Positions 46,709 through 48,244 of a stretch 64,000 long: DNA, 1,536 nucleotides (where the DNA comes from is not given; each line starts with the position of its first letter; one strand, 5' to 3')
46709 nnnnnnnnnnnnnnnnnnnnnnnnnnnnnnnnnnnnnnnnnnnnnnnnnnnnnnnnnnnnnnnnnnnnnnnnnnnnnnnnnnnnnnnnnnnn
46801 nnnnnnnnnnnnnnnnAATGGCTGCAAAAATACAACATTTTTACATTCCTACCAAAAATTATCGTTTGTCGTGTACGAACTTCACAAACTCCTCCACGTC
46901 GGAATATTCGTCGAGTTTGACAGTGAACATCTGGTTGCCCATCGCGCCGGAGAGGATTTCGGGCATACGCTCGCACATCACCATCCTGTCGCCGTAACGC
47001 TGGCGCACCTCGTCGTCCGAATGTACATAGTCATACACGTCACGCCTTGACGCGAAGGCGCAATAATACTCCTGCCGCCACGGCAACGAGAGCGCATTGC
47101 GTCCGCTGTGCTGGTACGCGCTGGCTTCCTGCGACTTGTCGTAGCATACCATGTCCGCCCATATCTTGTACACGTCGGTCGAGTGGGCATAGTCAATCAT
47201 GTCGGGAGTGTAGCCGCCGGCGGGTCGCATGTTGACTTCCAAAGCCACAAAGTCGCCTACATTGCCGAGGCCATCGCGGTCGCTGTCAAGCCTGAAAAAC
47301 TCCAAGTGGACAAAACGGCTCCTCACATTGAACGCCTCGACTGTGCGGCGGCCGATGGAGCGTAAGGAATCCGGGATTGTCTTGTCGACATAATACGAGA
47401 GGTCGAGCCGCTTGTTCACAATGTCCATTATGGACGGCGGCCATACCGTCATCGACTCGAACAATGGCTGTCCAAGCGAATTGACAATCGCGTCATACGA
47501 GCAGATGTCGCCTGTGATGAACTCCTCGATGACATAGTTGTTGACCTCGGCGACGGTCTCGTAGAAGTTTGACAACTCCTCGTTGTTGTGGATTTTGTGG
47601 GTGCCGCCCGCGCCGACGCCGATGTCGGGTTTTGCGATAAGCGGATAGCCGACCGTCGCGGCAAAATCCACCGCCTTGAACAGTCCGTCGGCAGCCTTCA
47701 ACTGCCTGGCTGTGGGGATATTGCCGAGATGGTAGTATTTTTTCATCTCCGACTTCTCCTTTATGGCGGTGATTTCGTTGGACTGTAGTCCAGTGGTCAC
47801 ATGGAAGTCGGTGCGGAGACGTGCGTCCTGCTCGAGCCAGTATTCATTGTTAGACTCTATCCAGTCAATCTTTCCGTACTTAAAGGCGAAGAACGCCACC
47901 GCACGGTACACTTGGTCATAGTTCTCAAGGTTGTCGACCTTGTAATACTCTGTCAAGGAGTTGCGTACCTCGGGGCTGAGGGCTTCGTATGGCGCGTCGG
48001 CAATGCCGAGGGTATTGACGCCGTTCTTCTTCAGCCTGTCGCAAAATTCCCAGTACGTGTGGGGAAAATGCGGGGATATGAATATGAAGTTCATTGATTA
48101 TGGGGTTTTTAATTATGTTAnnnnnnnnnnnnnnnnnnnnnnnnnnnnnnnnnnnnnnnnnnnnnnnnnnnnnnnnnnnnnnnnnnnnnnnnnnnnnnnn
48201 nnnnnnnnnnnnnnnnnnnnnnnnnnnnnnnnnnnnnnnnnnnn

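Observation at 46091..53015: Seven-gene operon with a GshA-type ligase, two ATP-grasp ligases, an Ntn amidohydrolase and three esterases, directly upstream of superoxide dismutase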

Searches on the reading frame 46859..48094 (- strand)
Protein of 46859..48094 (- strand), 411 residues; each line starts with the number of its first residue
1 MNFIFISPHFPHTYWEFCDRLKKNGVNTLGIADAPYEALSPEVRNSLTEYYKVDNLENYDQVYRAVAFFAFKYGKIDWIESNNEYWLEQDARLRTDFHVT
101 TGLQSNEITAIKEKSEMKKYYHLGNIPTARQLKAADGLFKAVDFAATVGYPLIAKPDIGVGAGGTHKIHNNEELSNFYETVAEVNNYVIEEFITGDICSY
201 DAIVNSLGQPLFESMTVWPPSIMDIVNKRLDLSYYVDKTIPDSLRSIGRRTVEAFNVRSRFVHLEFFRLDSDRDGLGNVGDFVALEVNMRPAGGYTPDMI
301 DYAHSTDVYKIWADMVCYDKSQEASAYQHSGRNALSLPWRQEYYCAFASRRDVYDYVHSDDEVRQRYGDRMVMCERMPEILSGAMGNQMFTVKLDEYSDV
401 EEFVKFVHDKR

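Call 3: search_protein_families(library=pfam, proteins=[window:46859-48094:-], max_evalue=0.01)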
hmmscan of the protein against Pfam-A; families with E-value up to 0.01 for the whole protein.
window:46859-48094:- (411 aa): 3 families
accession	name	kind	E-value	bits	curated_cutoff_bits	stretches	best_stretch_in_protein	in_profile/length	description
PF13535.11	ATP-grasp_4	-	1.2e-06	28.7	27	1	149-270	2-139/160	ATP-grasp domain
PF02786.22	CPSase_L_D2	-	0.00012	22.1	19.8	1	125-182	13-71/211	Carbamoyl-phosphate synthase L chain, ATP binding domain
PF02655.19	ATP-grasp_3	-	0.00023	21.7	23.2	1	148-206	30-82/160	ATP-grasp domain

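Call 4: search_protein_families(library=ncbifam, proteins=[window:46859-48094:-], max_evalue=0.01)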
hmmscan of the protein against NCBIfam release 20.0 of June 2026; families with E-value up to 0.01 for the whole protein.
window:46859-48094:- (411 aa): 19 families
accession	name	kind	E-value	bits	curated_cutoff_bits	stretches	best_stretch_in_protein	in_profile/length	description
NF002563.0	PRK02186.1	subfamily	1.5e-08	33.4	625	1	66-340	61-326/890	argininosuccinate lyase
NF009406.0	PRK12767.1-5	equivalog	9.4e-08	31.5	271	1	109-208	108-204/327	carbamoyl phosphate synthase-like protein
NF009403.0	PRK12767.1-2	equivalog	6.8e-06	25.5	286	1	47-205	39-196/342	carbamoyl phosphate synthase-like protein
TIGR02068.2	cya_phycin_syn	equivalog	1e-05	23.8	850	1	111-196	211-297/862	cyanophycin synthetase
NF009402.0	PRK12767.1-1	equivalog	3.4e-05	22.8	218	1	112-202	114-202/329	carbamoyl phosphate synthase-like protein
TIGR03909.1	pyrrolys_PylC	equivalog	5.9e-05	21.9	248.3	1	107-203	77-177/374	3-methylornithine--L-lysine ligase PylC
NF006406.0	PRK08654.1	equivalog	6.7e-05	21.6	739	1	102-185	104-188/499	acetyl-CoA carboxylase biotin carboxylase subunit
NF002378.0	PRK01372.1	subfamily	0.00025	19.9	243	1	113-197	100-183/305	D-alanine--D-alanine ligase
NF010623.0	PRK14016.1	subfamily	0.00036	18.8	877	1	113-196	214-298/871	cyanophycin synthetase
NF004679.0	PRK06019.1-5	equivalog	0.00049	19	326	1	105-194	91-181/376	5-(carboxyamino)imidazole ribonucleotide synthase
NF003671.0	PRK05294.1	equivalog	0.0023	15.6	599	1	101-202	654-758/1058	carbamoyl-phosphate synthase large subunit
TIGR01369.1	CPSaseII_lrg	equivalog_domain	0.0033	15.1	1027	1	102-194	658-752/1052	carbamoyl-phosphate synthase (glutamine-hydrolyzing) large subunit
NF009554.0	PRK12999.1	equivalog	0.0035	15.2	965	1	104-180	110-187/1147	pyruvate carboxylase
NF011167.0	PRK14569.1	equivalog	0.0042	16.5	410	1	101-205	88-185/296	D-alanyl-alanine synthetase A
NF005525.0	PRK07178.1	equivalog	0.0065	15.2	768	0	106-182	107-184/471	acetyl-CoA carboxylase biotin carboxylase subunit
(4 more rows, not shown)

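Call 14: search_solved_structures(query=window:46859-48094:-, max_evalue=1)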
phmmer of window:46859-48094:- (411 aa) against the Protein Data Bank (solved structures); distinct sequences matched with E-value up to 1: 20.
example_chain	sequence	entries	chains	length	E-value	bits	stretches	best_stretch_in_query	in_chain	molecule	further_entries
4wd3_A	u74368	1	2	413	9.1e-05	24.9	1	47-305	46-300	L-amino acid ligase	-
1ce8_A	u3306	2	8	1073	0.00075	21.9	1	137-187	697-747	PROTEIN (CARBAMOYL-PHOSPHATE SYNTHASE) | carbamoyl phosphate synthetase large chain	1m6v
1bxr_A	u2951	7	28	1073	0.00076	21.9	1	137-187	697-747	CARBAMOYL-PHOSPHATE SYNTHASE | CARBAMOYL PHOSPHATE SYNTHETASE: LARGE SUBUNIT | CARBAMOYL PHOSPHATE SYNTHETASE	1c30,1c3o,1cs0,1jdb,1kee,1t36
3r23_A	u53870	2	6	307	0.0042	19.4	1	143-198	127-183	D-alanine--D-alanine ligase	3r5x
1a9x_A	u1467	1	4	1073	0.0096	18.3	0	137-187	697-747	CARBAMOYL PHOSPHATE SYNTHETASE (LARGE CHAIN)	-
5dot_A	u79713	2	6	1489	0.015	17.6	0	132-195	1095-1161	Carbamoyl-phosphate synthase [ammonia], mitochondrial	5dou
6uel_A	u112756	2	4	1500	0.015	17.6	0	132-195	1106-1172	Carbamoyl-phosphate synthase [ammonia], mitochondrial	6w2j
7kct_A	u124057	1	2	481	0.016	17.5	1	108-198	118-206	2-oxoglutarate carboxylase small subunit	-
7kbl_A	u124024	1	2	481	0.016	17.5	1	108-198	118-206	2-oxoglutarate carboxylase small subunit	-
7kc7_A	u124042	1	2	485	0.022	17.1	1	108-198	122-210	2-oxoglutarate carboxylase small subunit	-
7ta5_A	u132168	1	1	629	0.11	14.7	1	137-185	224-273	Glutathione synthase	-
7wta_A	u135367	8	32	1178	0.16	14.3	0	136-179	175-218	Pyruvate carboxylase, mitochondrial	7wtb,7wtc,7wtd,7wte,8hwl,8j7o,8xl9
5vyw_A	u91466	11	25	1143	0.23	13.7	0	118-195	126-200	Pyruvate carboxylase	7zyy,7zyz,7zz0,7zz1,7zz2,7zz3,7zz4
5vz0_A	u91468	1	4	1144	0.23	13.7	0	118-195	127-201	Pyruvate carboxylase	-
5vyz_A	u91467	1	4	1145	0.23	13.7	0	118-195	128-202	Pyruvate carboxylase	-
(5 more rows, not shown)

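Call 28: find_homologous_proteins(query=window:46859-48094:-, max_evalue=0.00001)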
Query window:46859-48094:- (411 aa): 8000 proteins with E <= 0.00001 among 8000 candidates; the best 120 are listed.
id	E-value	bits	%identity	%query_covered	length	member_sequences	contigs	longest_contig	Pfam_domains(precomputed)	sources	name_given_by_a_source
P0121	5.5e-284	959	100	100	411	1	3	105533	PF13535.12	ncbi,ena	-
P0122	9.3e-283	955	100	100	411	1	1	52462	PF13535.12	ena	-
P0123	5.6e-251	851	87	100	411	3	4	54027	PF13535.12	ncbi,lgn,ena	-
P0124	5.6e-245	831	85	100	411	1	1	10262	PF13535.12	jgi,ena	jgi:hypothetical protein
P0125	4.3e-244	828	84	100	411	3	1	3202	PF13535.12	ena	-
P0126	7.1e-239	811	83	100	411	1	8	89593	PF13535.12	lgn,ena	-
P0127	1.1e-238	810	84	100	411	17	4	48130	PF13535.12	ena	-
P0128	1.1e-235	800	83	100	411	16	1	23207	-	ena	-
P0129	1.4e-235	800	83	100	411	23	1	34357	PF13535.12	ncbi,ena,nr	ncbi:MAG: hypothetical protein IKQ46_12430 [Bacteroidales bacterium]|nr:hypothetical protein [Bacter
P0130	7.1e-234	794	82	100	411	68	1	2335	-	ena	-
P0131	1.1e-231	787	80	100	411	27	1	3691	-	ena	-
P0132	2.9e-226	769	80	100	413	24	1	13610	PF13535.12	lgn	-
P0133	1.0e-224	764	81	100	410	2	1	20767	PF13535.12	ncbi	-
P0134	1.0e-223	761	80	100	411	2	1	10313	PF13535.12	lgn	-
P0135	1.2e-223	761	80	100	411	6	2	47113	PF13535.12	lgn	-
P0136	7.6e-220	748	75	100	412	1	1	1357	PF13535.12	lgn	-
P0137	6.8e-219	745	75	100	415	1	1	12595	PF13535.12,PF02786.23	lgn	-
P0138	9.2e-219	745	75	100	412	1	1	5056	PF13535.12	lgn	-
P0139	9.2e-219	745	76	100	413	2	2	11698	PF13535.12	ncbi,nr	ncbi:MAG: hypothetical protein MJZ61_06200 [Bacteroidales bacterium]|nr:hypothetical protein [Bacter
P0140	1.8e-218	744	75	100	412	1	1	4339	PF13535.12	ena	-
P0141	2.5e-218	743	75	100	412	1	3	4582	PF13535.12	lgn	-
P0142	2.9e-218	743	75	100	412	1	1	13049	PF13535.12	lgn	-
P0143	3.2e-218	743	75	100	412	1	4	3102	PF13535.12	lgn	-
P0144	3.5e-218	743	75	100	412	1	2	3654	PF13535.12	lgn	-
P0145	5.1e-218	742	75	100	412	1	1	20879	PF13535.12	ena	-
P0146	6.2e-218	742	75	100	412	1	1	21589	PF13535.12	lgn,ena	-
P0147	7.7e-218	742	75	100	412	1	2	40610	PF13535.12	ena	-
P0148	7.9e-218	742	75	100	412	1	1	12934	PF13535.12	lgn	-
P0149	9.8e-218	741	75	100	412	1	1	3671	PF13535.12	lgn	-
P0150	1.0e-217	741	75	100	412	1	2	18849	PF13535.12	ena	-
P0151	1.4e-217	741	75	100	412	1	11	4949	PF13535.12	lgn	-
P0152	2.3e-217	740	75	100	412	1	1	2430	PF13535.12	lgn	-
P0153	1.1e-216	738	75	100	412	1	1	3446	PF13535.12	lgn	-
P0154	1.5e-216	737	74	100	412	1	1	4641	PF13535.12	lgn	-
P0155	1.7e-216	737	75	100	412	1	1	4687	PF13535.12,PF02786.23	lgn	-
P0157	5.8e-215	732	75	100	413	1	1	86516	PF13535.12,PF02786.23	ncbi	-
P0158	8.0e-215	732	74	100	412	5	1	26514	PF13535.12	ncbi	-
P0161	4.6e-213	726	74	100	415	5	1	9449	PF13535.12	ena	-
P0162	6.3e-213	725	74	100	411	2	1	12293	PF13535.12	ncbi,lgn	-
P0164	8.8e-213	725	76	96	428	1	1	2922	PF13535.12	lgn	-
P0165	8.9e-213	725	76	96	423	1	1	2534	PF13535.12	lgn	-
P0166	1.2e-212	724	74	100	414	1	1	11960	PF13535.12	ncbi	-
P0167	2.0e-212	724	74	100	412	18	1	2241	PF13535.12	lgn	-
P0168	2.5e-212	723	74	99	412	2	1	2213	PF13535.12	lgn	-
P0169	5.4e-212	722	74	100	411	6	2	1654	PF13535.12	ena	-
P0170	6.8e-212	722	75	100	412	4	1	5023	PF13535.12,PF02786.23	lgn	-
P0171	6.7e-211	719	74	100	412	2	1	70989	PF13535.12,PF02786.23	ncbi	-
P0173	6.9e-211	719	73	100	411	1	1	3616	PF13535.12,PF02786.23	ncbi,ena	-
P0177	5.5e-210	716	72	100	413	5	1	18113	PF13535.12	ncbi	-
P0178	6.1e-210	716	73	100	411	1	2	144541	PF13535.12,PF02786.23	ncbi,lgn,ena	-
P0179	6.3e-210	716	73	100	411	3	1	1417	PF13535.12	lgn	-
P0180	9.6e-210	715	73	100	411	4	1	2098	PF13535.12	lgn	-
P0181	3.5e-209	713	72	100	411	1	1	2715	PF13535.12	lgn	-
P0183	7.2e-209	712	72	100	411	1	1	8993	PF13535.12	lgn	-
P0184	1.7e-208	711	72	100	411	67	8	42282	PF13535.12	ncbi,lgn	-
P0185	1.7e-208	711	73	100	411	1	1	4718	PF13535.12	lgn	-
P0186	2.7e-208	710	72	100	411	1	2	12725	PF13535.12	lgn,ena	-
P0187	4.4e-208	709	72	100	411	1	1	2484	PF13535.12,PF02786.23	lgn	-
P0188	5.0e-208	709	72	100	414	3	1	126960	PF13535.12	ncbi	-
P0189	5.8e-208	709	73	100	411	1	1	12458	PF13535.12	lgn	-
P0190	3.0e-207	707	70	100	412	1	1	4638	PF13535.12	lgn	-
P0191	3.1e-207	707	72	100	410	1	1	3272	PF13535.12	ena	-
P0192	3.4e-207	707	73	100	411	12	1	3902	PF13535.12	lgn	-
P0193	3.4e-207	707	73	100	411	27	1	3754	PF13535.12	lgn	-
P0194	3.8e-207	706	70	100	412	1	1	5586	PF13535.12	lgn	-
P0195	4.0e-207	706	70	100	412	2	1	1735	PF13535.12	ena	-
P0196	5.2e-207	706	70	100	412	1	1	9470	PF13535.12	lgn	-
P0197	5.2e-207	706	70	100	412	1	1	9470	PF13535.12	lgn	-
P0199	9.1e-207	705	73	99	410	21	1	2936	PF13535.12,PF02786.23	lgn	-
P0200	1.3e-206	705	70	100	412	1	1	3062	PF13535.12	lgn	-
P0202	1.8e-206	704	70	100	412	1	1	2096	PF13535.12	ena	-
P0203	2.3e-206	704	72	100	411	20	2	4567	PF13535.12,PF02786.23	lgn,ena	-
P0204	2.3e-206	704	69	100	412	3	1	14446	PF13535.12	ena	-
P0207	4.4e-206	703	73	100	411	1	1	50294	PF13535.12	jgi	-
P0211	8.4e-206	702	73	100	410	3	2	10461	PF13535.12,PF02786.23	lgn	-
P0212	1.3e-205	701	72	99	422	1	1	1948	PF13535.12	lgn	-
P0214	1.6e-205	701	69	100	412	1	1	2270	PF13535.12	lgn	-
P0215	2.1e-205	701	72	100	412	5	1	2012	PF13535.12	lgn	-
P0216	3.4e-205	700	71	99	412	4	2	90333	-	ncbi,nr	ncbi:MAG: hypothetical protein MJZ36_01890 [Bacteroidaceae bacterium]|nr:hypothetical protein [Bacte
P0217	5.1e-205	699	72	100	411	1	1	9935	PF13535.12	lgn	-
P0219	1.6e-204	698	72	100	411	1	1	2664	PF13535.12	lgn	-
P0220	1.7e-204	698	72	100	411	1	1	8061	PF13535.12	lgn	-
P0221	3.1e-204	697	71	100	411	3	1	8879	PF13535.12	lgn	-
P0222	1.6e-203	694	70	100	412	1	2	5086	PF13535.12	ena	-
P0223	1.7e-203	694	69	100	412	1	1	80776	PF13535.12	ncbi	-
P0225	4.0e-203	693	70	100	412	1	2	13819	PF13535.12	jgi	-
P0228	7.4e-202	689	71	100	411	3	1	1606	PF13535.12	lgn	-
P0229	7.9e-202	689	71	100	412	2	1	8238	PF13535.12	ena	-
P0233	7.3e-201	686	71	100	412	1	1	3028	PF13535.12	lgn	-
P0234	7.7e-201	686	68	100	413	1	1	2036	PF13535.12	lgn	-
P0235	1.2e-200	685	70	100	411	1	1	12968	PF13535.12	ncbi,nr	ncbi:MAG: hypothetical protein Q4B58_03575 [Bacteroidales bacterium]|nr:hypothetical protein [Bacter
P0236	1.4e-199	681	69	100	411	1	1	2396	PF13535.12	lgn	-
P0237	1.6e-199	681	71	100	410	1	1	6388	PF13535.12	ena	-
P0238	2.1e-199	681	71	100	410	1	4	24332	PF13535.12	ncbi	-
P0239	2.9e-199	680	71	100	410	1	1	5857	PF13535.12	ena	-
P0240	3.0e-199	680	71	100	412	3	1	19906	PF13535.12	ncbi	ncbi:MAG: acetyl-CoA carboxylase biotin carboxylase subunit family protein [Candidatus Limisoma sp.]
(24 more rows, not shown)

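Call 29: find_encoding_contigs(protein=P0216, flank=9000, max_places=2)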
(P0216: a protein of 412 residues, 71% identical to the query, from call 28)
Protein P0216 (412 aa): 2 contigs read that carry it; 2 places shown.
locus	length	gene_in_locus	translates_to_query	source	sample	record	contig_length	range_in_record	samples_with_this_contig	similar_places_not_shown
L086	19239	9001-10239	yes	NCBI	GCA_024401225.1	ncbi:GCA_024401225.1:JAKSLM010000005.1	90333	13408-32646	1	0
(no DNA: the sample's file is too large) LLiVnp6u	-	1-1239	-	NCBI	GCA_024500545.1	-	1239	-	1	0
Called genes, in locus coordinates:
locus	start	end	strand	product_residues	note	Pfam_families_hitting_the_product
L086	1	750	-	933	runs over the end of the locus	PF00675:Peptidase_M16, PF05193:Peptidase_M16_C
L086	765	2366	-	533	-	PF00890:FAD_binding_2, PF07992:Pyr_redox_2 (faint), PF02910:Succ_DH_flav_C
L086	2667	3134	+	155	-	PF03449:GreA_GreB_N, PF01272:GreA_GreB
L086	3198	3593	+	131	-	PF11969:DcpS_C, PF01230:HIT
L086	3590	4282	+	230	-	PF01863:YgjP-like, PF10263:SprT-like (faint), PF08325:WLM (weak)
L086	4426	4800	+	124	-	PF03061:4HBT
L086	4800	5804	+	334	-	PF00425:Chorismate_bind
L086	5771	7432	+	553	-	PF02776:TPP_enzyme_N, PF16582:TPP_enzyme_M_2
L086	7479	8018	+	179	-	PF01812:5-FTHF_cyc-lig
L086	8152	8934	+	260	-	PF00756:Esterase (weak)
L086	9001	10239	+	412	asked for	-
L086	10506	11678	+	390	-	PF01053:Cys_Met_Meta_PP, PF01041:DegT_DnrJ_EryC1 (weak)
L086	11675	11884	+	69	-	PF02597:ThiS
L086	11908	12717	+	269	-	PF00899:ThiF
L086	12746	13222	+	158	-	PF02635:DsrE (faint), PF13686:DrsE_2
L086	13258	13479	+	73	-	PF01206:TusA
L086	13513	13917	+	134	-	PF14464:Prok-JAB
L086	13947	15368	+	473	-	PF00027:cNMP_binding, PF19307:SrpI-like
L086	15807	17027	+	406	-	PF00266:Aminotran_5, PF00155:Aminotran_1_2, PF01041:DegT_DnrJ_EryC1, PF01212:Beta_elim_lyase (weak), PF01053:Cys_Met_Meta_PP (weak)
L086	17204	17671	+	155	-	PF13404:HTH_AsnC-type, PF13412:HTH_24, PF01037:AsnC_trans_reg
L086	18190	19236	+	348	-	PF05496:RuvB_N, PF00004:AAA, PF07728:AAA_5 (faint), PF17864:AAA_lid_4, PF05491:WHD_RuvB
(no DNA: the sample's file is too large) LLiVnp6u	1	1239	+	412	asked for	?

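Call 30: find_encoding_contigs(protein=P0188, flank=9000, max_places=2)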
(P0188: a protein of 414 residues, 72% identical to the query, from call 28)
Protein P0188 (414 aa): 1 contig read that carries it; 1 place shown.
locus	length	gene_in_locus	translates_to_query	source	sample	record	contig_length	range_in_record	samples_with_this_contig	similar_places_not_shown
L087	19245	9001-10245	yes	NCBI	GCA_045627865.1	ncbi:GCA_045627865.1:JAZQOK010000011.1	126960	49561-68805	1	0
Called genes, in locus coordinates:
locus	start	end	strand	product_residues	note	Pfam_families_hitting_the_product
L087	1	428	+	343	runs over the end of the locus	PF01515:PTA_PTB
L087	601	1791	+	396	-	PF00871:Acetate_kinase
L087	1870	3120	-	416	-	PF13173:AAA_14, PF13635:DUF4143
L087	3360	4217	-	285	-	PF00899:ThiF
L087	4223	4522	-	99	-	PF00403:HMA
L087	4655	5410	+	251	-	PF00196:GerE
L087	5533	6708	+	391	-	PF00155:Aminotran_1_2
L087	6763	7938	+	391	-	PF01053:Cys_Met_Meta_PP, PF01041:DegT_DnrJ_EryC1 (weak)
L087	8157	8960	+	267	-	PF00756:Esterase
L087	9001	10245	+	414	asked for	PF13535:ATP-grasp_4 (weak)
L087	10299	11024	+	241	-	PF00756:Esterase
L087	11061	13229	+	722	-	PF07715:Plug (weak), PF00593:TonB_dep_Rec_b-barrel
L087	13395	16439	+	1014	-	PF13620:CarboxypepD_reg, PF13715:CarbopepD_reg_2, PF07715:Plug, PF00593:TonB_dep_Rec_b-barrel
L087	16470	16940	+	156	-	PF13115:YtkA (weak)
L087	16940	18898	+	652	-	PF00593:TonB_dep_Rec_b-barrel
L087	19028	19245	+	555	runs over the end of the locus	PF14322:SusD-like_3, PF07980:SusD_RagB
